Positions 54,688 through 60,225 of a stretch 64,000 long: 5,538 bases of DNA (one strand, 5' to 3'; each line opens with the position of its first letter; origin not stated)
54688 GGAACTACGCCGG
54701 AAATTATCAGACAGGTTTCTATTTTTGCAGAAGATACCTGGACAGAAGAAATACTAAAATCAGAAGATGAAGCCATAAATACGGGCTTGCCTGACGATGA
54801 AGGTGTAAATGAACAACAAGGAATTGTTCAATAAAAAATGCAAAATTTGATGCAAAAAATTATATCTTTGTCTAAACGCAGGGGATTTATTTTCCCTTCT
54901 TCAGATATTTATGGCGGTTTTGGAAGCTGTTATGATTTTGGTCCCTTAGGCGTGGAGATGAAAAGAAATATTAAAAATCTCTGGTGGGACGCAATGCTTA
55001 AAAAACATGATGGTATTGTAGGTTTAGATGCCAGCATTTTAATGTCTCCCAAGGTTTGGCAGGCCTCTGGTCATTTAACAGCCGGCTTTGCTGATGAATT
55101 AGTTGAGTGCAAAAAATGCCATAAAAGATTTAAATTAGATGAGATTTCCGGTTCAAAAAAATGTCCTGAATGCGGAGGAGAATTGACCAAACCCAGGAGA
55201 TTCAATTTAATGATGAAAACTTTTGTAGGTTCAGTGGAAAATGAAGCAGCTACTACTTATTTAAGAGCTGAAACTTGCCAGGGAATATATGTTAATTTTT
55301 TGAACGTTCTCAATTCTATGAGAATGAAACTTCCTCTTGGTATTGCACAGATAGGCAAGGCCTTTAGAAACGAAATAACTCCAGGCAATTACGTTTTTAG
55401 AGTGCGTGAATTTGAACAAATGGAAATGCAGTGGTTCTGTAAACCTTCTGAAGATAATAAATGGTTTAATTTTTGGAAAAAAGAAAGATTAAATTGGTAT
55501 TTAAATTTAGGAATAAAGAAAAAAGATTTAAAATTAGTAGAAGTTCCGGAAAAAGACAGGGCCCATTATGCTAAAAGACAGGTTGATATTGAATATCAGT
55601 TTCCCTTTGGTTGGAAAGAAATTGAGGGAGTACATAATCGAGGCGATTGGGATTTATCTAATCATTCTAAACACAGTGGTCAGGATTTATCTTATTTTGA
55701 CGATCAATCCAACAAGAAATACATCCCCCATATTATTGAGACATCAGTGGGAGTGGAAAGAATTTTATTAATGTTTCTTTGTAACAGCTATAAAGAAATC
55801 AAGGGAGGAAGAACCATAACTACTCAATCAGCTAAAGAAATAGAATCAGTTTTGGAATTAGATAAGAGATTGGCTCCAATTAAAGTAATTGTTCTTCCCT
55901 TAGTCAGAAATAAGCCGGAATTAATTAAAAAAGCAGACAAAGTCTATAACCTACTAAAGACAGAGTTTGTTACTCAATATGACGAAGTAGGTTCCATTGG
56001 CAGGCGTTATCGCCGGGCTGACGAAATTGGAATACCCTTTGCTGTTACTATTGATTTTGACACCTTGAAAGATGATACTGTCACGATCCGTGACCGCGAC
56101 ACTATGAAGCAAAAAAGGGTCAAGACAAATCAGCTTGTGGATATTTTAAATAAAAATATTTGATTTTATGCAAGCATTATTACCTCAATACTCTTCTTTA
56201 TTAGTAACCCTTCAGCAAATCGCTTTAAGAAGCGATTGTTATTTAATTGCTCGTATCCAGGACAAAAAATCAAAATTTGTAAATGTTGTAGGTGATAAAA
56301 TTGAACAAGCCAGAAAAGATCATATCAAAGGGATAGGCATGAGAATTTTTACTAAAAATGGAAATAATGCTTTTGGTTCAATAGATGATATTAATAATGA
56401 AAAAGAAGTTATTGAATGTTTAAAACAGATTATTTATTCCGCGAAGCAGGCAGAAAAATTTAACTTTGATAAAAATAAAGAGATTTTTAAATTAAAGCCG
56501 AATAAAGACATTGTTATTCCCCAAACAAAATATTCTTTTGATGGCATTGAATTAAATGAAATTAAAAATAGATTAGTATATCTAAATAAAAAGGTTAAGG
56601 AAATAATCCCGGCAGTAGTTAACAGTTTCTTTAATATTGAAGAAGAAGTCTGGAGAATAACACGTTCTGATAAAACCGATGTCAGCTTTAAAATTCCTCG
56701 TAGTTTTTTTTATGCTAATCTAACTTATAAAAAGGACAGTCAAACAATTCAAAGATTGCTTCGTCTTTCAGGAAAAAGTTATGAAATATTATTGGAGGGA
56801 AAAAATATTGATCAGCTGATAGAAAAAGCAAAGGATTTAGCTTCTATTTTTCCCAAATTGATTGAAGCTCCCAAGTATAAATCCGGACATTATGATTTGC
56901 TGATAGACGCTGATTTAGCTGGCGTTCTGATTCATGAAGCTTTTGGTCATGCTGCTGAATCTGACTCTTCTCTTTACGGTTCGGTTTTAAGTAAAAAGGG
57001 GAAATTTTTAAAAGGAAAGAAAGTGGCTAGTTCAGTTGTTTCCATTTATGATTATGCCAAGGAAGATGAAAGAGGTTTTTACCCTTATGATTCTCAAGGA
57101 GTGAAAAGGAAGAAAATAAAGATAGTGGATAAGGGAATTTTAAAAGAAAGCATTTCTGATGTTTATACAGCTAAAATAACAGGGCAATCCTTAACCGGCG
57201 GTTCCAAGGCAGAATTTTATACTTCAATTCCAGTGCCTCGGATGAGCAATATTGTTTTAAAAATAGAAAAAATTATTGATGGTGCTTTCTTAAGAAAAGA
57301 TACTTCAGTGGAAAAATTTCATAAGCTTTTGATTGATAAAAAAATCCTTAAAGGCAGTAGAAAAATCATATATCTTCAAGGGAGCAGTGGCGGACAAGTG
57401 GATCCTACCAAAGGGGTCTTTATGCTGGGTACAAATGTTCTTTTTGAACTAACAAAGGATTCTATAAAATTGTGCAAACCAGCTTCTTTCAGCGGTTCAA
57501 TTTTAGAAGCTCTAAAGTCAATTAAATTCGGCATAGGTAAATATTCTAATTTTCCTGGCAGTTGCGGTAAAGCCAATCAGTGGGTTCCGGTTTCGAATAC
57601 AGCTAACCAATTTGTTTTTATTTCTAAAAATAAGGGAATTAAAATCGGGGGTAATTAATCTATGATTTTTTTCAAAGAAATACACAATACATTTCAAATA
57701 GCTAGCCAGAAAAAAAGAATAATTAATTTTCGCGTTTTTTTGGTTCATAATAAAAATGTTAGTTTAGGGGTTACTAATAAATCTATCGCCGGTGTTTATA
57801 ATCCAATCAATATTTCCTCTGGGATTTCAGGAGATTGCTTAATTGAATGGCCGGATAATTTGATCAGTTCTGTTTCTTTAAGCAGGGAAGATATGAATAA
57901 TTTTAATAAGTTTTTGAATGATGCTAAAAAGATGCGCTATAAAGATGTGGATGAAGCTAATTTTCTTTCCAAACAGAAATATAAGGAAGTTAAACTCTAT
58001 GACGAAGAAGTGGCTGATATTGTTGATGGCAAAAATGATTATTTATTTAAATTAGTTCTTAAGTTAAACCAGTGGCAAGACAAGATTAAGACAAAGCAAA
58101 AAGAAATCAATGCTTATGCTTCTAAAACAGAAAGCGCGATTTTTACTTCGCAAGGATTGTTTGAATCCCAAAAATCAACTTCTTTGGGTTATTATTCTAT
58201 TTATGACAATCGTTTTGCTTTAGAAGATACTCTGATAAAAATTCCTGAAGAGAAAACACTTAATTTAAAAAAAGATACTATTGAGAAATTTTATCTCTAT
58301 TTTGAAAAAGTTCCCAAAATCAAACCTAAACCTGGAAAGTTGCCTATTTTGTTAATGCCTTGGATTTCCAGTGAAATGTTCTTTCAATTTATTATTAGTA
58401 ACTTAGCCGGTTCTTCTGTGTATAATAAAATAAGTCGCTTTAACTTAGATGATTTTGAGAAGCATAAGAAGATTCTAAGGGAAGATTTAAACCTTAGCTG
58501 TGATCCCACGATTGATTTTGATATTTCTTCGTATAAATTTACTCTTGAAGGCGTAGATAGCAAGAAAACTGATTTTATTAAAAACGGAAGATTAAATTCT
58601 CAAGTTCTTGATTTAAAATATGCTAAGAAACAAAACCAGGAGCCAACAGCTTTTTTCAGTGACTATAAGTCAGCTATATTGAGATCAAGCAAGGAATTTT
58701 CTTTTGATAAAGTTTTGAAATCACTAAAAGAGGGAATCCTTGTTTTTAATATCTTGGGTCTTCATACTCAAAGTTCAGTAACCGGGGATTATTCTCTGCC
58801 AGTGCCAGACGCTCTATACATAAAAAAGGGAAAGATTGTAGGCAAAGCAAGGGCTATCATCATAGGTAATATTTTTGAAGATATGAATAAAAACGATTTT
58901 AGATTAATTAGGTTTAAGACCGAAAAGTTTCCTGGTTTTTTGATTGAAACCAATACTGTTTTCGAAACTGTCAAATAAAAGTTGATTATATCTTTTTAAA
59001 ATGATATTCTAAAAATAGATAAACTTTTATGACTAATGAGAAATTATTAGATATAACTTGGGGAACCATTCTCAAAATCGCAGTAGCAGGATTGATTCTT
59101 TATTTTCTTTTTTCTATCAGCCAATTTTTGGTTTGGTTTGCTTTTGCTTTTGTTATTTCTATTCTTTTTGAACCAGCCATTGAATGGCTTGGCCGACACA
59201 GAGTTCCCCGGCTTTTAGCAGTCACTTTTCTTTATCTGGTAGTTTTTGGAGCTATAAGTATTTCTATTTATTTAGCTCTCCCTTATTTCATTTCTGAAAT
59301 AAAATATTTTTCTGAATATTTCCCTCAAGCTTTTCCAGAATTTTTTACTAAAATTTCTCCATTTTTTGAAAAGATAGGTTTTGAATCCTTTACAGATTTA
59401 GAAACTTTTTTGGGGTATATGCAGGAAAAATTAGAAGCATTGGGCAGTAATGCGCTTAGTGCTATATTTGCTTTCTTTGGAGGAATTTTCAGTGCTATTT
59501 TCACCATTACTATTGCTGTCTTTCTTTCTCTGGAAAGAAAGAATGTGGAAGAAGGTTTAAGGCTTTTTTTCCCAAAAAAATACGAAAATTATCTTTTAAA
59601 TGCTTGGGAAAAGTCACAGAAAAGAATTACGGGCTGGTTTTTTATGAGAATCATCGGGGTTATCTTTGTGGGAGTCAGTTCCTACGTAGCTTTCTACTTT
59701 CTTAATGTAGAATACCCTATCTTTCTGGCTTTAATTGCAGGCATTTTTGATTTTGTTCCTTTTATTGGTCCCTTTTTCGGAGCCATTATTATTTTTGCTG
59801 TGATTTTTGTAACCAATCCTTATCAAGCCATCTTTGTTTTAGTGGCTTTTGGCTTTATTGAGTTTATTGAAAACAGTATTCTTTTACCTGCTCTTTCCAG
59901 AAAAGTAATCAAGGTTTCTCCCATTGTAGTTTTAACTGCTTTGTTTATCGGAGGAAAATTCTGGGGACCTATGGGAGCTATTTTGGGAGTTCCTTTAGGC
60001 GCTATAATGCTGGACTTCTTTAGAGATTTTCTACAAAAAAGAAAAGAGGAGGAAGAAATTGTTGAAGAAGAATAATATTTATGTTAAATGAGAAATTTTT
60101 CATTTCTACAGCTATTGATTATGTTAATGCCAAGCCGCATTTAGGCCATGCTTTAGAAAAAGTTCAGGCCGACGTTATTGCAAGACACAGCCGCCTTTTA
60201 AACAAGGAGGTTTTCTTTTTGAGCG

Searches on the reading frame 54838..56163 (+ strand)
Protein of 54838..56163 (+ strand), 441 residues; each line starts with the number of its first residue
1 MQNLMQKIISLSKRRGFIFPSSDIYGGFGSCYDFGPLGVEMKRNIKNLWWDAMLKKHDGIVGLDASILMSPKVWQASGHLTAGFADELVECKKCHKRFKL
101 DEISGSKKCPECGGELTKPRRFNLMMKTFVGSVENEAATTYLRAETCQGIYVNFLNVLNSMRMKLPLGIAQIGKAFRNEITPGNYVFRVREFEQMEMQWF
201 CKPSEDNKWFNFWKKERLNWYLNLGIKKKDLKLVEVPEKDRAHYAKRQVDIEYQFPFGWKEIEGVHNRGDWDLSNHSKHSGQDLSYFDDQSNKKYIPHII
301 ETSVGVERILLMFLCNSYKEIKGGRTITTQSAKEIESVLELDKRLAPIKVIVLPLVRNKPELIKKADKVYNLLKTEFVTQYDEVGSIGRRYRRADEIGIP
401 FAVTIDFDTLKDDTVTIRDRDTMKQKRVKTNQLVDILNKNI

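Call 47: search_protein_families(library=pfam, proteins=[window:54838-56163:+], max_evalue=0.0001)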
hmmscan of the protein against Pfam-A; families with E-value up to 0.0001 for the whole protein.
window:54838-56163:+ (441 aa): 2 families
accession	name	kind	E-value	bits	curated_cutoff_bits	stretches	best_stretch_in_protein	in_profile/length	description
PF03129.25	HGTP_anticodon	-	2.5e-22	79.3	21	1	349-439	1-93/94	Anticodon binding domain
PF00587.30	tRNA-synt_2b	-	1.2e-17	64.9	29.3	1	137-314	8-176/179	tRNA synthetase class II core domain (G, H, P, S and T)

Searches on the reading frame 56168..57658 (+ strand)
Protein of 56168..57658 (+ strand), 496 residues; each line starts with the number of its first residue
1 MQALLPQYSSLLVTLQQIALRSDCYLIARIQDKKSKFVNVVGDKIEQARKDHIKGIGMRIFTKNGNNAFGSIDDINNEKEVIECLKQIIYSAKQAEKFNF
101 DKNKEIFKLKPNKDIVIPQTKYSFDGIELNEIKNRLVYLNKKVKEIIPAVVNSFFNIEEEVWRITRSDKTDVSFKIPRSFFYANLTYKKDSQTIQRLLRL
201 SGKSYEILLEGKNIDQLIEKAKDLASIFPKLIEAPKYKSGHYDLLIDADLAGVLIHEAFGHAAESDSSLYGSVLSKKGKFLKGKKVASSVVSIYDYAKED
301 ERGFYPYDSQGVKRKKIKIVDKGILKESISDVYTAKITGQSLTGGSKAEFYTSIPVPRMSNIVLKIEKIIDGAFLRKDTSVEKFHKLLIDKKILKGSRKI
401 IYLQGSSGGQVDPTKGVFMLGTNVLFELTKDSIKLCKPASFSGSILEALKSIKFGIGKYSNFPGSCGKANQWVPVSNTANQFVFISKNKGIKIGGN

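Call 47: search_protein_families(library=pfam, proteins=[window:56168-57658:+], max_evalue=0.0001)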
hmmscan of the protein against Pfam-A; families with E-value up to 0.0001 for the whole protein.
window:56168-57658:+ (496 aa): 1 family
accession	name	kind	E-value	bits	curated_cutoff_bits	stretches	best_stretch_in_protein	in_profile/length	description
PF19289.4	PmbA_TldD_3rd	-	2.6e-32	112.2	22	1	239-467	1-207/220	PmbA/TldA metallopeptidase C-terminal domain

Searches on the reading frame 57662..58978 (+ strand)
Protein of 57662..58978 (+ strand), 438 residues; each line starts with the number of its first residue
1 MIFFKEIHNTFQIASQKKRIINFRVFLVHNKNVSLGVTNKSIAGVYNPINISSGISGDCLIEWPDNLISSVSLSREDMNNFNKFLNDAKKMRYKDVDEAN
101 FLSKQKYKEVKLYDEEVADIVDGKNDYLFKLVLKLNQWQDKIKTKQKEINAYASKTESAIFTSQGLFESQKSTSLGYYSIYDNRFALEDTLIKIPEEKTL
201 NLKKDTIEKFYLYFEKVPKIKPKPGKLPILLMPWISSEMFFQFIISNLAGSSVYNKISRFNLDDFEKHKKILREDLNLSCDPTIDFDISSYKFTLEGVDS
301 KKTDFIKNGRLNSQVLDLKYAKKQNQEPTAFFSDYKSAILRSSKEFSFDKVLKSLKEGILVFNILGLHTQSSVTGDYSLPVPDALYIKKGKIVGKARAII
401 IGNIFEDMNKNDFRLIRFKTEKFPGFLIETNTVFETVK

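Call 47: search_protein_families(library=pfam, proteins=[window:57662-58978:+], max_evalue=0.0001)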
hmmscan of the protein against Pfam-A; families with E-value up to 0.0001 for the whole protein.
window:57662-58978:+ (438 aa): 1 family
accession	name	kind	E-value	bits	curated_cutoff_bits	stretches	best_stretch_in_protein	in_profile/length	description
PF19289.4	PmbA_TldD_3rd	-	3.1e-32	112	22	1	224-410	1-192/220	PmbA/TldA metallopeptidase C-terminal domain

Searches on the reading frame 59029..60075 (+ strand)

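Call 47: search_protein_families(library=pfam, proteins=[window:59029-60075:+], max_evalue=0.0001)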
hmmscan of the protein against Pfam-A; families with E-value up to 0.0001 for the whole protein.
window:59029-60075:+ (348 aa): 1 family
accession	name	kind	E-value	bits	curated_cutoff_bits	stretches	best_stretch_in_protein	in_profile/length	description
PF01594.21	AI-2E_transport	-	2.2e-56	191.9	34.3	1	17-333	7-325/327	AI-2E family transporter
